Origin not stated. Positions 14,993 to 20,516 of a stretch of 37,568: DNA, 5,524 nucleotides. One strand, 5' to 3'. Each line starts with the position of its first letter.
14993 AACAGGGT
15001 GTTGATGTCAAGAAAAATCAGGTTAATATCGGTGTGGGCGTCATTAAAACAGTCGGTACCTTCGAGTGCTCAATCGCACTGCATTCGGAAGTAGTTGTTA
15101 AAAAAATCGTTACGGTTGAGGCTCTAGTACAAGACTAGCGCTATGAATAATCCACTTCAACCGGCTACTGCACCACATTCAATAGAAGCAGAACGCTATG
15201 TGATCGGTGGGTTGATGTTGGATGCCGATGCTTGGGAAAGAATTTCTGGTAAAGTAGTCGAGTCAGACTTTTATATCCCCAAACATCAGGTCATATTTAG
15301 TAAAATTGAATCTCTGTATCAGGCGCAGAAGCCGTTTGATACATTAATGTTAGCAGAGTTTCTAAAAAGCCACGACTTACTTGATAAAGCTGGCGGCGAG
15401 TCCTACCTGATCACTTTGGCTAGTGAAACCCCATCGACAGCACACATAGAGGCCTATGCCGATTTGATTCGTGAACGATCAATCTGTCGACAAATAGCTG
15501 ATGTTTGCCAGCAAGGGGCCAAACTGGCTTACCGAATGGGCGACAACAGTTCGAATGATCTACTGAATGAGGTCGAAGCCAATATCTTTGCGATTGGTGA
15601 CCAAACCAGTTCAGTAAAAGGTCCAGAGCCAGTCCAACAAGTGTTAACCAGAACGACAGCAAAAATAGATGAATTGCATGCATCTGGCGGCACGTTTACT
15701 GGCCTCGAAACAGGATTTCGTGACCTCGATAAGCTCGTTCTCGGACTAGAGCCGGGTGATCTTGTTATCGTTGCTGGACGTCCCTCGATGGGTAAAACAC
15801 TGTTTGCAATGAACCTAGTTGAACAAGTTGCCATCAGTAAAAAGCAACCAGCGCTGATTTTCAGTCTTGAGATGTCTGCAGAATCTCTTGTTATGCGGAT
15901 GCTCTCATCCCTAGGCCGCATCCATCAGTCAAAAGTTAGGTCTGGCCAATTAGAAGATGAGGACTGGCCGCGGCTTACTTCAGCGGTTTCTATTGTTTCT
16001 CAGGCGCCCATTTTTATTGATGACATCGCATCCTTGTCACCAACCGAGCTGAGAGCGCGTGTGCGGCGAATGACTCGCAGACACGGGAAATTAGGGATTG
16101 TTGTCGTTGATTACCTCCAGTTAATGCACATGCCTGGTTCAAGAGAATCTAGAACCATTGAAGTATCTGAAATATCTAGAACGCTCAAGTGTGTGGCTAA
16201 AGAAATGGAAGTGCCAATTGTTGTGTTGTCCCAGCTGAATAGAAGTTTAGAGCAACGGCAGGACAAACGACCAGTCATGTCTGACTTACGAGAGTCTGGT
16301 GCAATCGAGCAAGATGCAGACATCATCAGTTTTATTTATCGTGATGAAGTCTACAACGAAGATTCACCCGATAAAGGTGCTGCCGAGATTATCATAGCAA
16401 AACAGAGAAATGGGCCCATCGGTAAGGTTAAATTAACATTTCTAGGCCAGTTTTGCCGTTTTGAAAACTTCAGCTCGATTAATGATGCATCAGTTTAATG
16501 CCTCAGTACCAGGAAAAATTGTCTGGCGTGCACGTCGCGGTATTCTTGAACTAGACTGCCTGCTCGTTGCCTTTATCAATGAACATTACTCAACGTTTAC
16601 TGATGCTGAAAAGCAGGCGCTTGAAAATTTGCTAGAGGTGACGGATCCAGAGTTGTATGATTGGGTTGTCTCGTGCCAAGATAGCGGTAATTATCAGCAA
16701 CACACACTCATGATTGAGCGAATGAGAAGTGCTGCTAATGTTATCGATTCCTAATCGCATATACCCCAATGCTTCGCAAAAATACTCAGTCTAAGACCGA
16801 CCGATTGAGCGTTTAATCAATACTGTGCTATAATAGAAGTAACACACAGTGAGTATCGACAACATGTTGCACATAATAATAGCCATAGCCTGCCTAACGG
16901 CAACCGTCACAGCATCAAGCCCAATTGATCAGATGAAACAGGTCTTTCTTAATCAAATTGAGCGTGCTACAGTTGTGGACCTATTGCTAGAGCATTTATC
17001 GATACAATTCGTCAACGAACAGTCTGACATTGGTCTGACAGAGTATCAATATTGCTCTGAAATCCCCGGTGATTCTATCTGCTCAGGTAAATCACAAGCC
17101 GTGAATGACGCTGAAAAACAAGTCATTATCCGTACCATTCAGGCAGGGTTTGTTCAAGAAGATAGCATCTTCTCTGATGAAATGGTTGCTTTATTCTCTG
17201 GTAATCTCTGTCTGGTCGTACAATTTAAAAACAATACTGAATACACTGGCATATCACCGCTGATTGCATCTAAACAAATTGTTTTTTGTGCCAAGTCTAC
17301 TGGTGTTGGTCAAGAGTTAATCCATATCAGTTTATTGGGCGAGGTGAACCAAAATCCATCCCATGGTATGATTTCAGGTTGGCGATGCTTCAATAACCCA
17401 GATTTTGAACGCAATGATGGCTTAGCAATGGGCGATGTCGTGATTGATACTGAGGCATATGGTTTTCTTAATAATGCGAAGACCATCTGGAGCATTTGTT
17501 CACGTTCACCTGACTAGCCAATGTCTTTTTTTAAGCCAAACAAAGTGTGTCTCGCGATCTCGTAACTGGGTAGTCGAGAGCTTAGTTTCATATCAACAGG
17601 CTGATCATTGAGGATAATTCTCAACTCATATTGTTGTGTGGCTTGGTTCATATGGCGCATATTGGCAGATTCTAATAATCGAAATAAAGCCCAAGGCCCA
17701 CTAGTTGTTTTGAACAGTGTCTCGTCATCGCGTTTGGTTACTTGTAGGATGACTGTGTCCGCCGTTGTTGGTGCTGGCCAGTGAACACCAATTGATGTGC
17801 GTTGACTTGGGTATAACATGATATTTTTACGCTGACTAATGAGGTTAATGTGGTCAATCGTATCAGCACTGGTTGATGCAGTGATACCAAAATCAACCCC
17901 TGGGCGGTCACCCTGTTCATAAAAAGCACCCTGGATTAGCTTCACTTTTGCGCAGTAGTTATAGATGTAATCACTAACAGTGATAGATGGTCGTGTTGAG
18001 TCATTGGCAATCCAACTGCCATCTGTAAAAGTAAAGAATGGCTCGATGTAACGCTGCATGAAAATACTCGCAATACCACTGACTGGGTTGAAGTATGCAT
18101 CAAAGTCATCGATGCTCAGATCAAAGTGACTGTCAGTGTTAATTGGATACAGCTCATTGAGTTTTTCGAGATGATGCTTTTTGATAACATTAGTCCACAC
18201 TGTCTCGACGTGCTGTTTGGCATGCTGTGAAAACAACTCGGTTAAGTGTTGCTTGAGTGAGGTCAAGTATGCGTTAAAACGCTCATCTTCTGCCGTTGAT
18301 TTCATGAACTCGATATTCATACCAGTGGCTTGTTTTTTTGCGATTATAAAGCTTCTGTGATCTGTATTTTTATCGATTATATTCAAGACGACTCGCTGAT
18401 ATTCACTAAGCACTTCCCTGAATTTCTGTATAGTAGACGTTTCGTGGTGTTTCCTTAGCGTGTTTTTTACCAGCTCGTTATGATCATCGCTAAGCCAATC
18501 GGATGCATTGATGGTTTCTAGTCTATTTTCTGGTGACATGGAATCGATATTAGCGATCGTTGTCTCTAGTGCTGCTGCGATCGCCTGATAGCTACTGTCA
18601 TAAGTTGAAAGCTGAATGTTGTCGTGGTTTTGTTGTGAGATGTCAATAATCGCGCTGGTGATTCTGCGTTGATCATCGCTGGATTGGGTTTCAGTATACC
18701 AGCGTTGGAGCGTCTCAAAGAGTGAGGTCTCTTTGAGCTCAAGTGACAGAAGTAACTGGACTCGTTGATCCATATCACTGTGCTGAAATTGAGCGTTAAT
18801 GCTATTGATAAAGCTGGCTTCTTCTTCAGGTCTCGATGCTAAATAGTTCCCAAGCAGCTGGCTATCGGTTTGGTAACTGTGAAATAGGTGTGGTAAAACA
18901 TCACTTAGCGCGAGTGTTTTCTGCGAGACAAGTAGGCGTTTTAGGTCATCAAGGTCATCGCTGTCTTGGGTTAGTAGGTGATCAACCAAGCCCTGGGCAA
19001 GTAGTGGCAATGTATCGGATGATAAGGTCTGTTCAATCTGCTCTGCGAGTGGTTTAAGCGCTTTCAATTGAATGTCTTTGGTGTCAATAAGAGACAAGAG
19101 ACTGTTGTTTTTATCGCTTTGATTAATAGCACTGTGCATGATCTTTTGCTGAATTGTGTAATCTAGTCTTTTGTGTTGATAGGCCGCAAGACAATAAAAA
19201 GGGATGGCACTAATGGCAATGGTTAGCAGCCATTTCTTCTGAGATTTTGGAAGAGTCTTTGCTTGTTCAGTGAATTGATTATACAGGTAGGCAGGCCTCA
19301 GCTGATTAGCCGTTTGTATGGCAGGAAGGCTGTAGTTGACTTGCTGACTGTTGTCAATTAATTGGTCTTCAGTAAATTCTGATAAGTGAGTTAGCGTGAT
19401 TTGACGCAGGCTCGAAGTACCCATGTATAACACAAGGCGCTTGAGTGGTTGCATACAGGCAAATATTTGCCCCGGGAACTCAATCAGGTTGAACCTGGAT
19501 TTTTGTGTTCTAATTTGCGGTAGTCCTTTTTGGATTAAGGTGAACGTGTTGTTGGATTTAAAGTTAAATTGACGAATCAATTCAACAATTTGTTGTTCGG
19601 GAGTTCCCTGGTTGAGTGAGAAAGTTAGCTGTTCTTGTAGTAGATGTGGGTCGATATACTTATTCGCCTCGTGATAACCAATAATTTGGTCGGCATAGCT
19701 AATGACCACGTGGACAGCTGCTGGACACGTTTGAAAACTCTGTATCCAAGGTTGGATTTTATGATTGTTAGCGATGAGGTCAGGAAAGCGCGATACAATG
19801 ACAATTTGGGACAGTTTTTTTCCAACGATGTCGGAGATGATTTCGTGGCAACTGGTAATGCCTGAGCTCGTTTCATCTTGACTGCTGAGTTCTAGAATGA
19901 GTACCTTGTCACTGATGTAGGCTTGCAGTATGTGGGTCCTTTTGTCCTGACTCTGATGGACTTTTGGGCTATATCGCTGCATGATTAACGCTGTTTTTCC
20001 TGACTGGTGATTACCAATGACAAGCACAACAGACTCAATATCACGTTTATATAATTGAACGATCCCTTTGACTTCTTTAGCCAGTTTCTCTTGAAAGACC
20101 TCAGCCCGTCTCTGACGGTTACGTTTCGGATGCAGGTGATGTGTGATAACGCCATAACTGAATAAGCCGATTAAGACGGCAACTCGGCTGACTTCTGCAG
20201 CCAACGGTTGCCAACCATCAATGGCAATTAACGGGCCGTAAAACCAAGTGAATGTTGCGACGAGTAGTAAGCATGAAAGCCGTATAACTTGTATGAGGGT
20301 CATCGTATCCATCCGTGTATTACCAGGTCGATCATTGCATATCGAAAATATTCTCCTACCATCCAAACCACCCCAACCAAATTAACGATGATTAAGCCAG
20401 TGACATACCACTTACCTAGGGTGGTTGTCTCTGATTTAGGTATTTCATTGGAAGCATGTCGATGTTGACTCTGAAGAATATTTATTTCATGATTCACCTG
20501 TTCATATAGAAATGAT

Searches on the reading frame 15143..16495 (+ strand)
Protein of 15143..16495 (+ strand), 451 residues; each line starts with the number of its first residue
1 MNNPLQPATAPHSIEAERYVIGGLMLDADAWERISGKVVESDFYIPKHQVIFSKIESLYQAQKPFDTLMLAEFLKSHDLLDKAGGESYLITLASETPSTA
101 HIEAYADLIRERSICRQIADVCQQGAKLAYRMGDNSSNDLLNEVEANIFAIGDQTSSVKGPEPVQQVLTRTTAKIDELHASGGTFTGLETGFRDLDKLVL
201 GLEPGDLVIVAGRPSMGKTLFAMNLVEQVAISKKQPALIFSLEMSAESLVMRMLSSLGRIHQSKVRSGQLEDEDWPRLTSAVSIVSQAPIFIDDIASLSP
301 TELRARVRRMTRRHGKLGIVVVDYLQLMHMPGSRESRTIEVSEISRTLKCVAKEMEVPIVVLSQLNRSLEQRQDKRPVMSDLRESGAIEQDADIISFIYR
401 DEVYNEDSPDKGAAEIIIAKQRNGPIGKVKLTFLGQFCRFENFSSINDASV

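Call 71: find_homologous_proteins(query=window:15143-16495:+, max_evalue=1e-50)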
Query window:15143-16495:+ (451 aa): 8000 proteins with E <= 1e-50 among 8000 candidates; the best 120 are listed.
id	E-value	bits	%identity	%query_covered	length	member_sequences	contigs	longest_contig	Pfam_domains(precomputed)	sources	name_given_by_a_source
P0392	2.0e-271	918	93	100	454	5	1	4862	PF06745.20,PF03796.22,PF00772.27,PF13481.13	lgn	-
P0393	1.1e-238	810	84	98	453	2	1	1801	PF06745.20,PF03796.22,PF00772.27,PF13481.13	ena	-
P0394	2.2e-171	589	59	97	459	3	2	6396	PF06745.20,PF03796.22,PF00772.27,PF13481.13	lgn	-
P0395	3.2e-171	588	60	96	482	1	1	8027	PF03796.22,PF00772.27,PF13481.13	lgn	-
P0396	1.2e-170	586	61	96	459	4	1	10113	PF06745.20,PF03796.22,PF00772.27,PF13481.13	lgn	-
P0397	1.7e-170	586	59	98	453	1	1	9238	PF06745.20,PF03796.22,PF00772.27,PF13481.13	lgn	-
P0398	3.4e-170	585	60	98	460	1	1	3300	PF06745.20,PF03796.22,PF00772.27,PF13481.13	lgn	-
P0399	4.0e-170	585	60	96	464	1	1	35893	PF03796.22,PF00772.27,PF13481.13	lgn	-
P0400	6.7e-170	584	61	96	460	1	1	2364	PF06745.20,PF03796.22,PF00772.27,PF13481.13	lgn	-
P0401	6.7e-170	584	60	96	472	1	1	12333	PF06745.20,PF03796.22,PF00772.27,PF13481.13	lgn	-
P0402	1.1e-169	583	60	98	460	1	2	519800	PF06745.20,PF03796.22,PF00772.27,PF13481.13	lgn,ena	-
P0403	1.5e-169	583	60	98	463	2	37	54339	PF03796.22,PF00772.27,PF13481.13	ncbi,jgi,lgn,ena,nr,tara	ncbi:MAG: replicative DNA helicase [Legionellaceae bacterium]|nr:replicative DNA helicase [Legionell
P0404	2.3e-169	582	59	96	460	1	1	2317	PF06745.20,PF03796.22,PF00772.27,PF13481.13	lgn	-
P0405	3.8e-169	581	59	96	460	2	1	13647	PF06745.20,PF03796.22,PF00772.27,PF13481.13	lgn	-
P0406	4.2e-169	581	60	96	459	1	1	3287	PF06745.20,PF03796.22,PF00772.27,PF13481.13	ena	-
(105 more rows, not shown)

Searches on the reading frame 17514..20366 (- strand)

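Call 20: search_protein_families(library=ncbifam, proteins=[window:17514-20366:-], max_evalue=0.00001)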
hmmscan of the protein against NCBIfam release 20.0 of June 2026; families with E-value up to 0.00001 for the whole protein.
window:17514-20366:- (950 aa): 1 family
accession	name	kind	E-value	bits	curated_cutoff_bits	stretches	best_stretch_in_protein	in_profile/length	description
TIGR03348.1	VI_IcmF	equivalog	3.9e-36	124.5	388.15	1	575-930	786-1149/1168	type VI secretion system membrane subunit TssM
